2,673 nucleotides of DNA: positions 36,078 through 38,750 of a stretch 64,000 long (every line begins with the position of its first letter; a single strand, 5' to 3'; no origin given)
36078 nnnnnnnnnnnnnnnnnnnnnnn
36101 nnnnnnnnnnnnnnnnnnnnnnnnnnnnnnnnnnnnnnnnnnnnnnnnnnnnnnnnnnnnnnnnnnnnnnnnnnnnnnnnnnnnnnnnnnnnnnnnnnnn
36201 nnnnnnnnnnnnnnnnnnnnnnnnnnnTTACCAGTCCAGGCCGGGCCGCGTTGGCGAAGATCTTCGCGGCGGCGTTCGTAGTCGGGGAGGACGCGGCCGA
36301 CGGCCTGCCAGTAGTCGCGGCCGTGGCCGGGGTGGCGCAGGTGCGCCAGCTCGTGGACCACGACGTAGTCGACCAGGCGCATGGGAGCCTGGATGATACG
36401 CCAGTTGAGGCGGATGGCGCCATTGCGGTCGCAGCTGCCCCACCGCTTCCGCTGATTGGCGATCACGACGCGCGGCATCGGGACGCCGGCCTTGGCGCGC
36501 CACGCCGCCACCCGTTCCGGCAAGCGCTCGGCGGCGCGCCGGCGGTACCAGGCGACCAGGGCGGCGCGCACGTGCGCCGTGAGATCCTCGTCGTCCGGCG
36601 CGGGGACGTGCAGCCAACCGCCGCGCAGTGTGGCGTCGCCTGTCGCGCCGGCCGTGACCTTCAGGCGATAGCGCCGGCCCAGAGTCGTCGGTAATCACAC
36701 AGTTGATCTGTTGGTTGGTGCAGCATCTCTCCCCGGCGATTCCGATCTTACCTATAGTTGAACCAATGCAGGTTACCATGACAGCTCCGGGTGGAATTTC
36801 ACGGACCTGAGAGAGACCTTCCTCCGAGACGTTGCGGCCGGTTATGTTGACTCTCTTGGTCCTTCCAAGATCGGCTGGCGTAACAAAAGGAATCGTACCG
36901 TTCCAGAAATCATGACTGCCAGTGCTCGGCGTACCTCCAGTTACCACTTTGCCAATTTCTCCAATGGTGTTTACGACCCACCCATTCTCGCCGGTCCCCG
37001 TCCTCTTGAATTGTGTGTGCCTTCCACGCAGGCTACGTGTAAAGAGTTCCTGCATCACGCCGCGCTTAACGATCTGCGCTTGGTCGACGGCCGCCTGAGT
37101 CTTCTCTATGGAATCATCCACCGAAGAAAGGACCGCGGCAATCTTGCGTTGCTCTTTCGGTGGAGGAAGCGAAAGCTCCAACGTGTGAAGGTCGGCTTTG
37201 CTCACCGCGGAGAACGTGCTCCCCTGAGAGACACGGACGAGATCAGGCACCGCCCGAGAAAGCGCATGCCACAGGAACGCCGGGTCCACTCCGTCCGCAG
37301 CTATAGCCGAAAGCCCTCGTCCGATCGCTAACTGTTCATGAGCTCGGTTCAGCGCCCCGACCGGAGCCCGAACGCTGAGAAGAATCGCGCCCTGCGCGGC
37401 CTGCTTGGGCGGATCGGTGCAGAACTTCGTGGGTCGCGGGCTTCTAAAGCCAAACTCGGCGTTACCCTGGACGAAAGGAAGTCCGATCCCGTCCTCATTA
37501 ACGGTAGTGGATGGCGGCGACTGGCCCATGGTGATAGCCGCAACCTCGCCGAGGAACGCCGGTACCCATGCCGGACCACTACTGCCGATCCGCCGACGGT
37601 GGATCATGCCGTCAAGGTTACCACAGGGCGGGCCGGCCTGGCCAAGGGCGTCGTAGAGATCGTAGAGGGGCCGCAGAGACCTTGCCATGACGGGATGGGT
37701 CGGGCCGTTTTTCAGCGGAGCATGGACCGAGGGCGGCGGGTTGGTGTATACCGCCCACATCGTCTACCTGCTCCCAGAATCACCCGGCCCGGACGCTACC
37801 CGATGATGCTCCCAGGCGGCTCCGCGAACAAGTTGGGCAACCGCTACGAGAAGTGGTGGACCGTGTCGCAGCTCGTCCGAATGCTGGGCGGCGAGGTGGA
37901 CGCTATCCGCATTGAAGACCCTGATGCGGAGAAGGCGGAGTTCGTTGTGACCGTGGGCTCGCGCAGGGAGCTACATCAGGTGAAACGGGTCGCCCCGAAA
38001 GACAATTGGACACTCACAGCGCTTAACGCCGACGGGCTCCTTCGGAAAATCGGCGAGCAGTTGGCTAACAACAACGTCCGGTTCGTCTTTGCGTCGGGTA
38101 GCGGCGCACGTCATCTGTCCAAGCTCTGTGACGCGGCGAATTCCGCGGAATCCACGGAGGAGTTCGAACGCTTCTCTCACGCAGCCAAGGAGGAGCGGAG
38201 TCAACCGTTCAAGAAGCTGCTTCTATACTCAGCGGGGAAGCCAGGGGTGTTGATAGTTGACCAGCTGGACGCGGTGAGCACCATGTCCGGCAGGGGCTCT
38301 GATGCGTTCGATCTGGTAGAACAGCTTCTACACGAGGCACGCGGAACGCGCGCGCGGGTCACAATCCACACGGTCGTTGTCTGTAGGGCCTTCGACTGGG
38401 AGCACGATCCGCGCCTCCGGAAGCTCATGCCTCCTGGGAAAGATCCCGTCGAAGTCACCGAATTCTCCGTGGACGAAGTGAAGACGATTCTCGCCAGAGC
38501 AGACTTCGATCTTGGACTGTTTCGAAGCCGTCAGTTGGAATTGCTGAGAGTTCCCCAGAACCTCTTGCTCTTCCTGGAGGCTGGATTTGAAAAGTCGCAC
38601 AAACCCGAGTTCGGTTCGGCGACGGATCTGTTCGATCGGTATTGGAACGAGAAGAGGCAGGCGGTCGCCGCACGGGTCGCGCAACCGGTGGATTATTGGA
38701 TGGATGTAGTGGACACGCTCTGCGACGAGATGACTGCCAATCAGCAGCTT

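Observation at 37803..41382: Uncharacterised 1000-1200-aa Avs/STAND-like protein embedded between hsdM and hsdS remnants: candidate novel defence gene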

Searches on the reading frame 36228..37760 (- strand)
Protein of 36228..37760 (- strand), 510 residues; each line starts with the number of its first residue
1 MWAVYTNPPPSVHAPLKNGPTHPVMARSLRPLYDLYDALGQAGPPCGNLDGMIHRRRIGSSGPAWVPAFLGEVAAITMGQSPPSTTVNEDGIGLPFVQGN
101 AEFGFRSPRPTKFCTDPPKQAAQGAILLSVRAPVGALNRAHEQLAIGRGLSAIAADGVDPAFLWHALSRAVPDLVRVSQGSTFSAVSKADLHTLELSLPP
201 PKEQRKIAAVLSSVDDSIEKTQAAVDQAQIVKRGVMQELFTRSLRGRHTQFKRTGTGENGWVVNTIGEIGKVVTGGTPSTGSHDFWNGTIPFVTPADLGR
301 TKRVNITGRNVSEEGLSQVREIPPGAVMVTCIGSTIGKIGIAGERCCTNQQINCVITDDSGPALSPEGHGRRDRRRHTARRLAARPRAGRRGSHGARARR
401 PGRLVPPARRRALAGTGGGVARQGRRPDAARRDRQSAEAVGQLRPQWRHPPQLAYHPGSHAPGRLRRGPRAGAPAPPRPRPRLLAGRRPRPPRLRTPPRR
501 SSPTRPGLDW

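Call 3: search_protein_families(library=pfam, proteins=[window:36228-37760:-], max_evalue=0.01)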
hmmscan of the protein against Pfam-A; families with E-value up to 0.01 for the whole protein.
window:36228-37760:- (510 aa): 1 family
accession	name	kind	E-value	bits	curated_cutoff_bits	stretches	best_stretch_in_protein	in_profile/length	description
PF01420.25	Methylase_S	-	4.6e-24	85.9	22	2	65-222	4-162/168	Type I restriction modification DNA specificity domain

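Call 4: search_protein_families(library=padloc, proteins=[window:36228-37760:-], max_evalue=0.01)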
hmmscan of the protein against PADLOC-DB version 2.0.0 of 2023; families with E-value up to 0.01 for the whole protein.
window:36228-37760:- (510 aa): 108 families (the best 25 are shown)
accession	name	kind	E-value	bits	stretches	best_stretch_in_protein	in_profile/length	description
PDLC03108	Specificity_I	-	4.2e-39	133.1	2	125-254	106-235/452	Type I specificity subunit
PDLC03161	Specificity_I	-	2.9e-37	126.5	2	70-196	213-348/405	Type I specificity subunit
PDLC03107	Specificity_I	-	4.4e-37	126.1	2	69-281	7-216/392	Type I specificity subunit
PDLC03184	Specificity_I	-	5.8e-36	122.3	1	64-241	13-191/554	Type I specificity subunit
PDLC04137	mad5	-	4.3e-33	113.1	1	65-356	3-305/392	mads_5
PDLC03178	Specificity_I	-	5.2e-33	113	1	64-359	19-324/411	Type I specificity subunit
PDLC03099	Specificity_I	-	1.3e-32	111.4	1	155-357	84-300/405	Type I specificity subunit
PDLC03162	Specificity_I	-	1.8e-32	110.7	1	70-357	13-317/431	Type I specificity subunit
PDLC03098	Specificity_I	-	8.3e-32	109.1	2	62-244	247-436/443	Type I specificity subunit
PDLC03156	Specificity_I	-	3.4e-31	107.1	2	190-360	147-314/413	Type I specificity subunit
PDLC03118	Specificity_I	-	1.9e-30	104.4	2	65-242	214-404/416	Type I specificity subunit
PDLC03134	Specificity_I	-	3.2e-30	103.2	1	162-357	113-314/428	Type I specificity subunit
PDLC03138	Specificity_I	-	6.6e-30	102.5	2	44-156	284-396/485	Type I specificity subunit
PDLC03101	Specificity_I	-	7.3e-30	102.9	2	64-241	212-401/411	Type I specificity subunit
PDLC03087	Specificity_I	-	1.3e-29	101.4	1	65-340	15-297/418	Type I specificity subunit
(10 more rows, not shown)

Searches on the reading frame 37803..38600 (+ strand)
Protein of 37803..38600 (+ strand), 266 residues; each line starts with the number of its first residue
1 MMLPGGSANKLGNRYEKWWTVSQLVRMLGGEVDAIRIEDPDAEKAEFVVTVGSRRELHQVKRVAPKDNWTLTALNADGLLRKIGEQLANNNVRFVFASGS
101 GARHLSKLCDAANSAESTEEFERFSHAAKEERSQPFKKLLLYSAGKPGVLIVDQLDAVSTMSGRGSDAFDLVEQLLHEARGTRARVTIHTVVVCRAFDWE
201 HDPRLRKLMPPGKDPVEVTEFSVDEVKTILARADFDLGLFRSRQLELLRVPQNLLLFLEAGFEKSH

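Call 6: search_protein_families(library=pfam, proteins=[window:37803-38600:+], max_evalue=10)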
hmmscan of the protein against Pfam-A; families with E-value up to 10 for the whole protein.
window:37803-38600:+ (266 aa): 2 families
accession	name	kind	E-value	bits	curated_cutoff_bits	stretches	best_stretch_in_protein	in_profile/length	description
PF20703.3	nSTAND1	-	0.0059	16.7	27.1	1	78-229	53-195/379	Novel STAND NTPase 1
PF00004.35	AAA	-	0.069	14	21.2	1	92-192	24-106/131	ATPase family associated with various cellular activities (AAA)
